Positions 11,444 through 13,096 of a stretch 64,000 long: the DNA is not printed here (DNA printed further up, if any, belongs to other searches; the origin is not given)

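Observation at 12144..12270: Hypervariable cassette, copy-2 variant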

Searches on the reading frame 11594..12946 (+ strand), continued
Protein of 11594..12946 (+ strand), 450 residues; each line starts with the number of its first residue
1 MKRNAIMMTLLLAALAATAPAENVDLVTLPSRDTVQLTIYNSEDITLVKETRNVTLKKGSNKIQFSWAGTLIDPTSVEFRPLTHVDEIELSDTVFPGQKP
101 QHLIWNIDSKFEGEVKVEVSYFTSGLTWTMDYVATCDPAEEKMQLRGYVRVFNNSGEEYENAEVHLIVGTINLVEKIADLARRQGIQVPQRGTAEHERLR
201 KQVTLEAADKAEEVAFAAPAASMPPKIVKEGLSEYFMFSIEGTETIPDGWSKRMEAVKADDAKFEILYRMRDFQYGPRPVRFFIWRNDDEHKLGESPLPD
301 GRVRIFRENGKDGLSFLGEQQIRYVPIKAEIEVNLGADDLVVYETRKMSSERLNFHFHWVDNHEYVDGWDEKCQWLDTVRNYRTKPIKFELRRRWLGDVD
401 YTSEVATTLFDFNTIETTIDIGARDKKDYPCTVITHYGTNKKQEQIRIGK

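Call 80: find_encoding_contigs(protein=P0048, flank=4000, max_places=1)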
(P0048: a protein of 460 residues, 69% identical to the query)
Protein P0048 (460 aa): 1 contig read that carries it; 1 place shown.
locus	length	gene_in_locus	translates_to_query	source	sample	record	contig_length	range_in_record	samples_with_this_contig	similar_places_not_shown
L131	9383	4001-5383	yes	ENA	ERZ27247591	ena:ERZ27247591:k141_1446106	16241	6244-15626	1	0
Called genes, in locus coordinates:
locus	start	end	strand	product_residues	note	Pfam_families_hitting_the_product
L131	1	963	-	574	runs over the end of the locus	PF00884:Sulfatase, PF16347:SGSH_C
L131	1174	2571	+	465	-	PF12483:GIDE, PF04011:LemA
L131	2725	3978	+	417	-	-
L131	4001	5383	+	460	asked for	-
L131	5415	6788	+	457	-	-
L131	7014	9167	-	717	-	PF02554:CstA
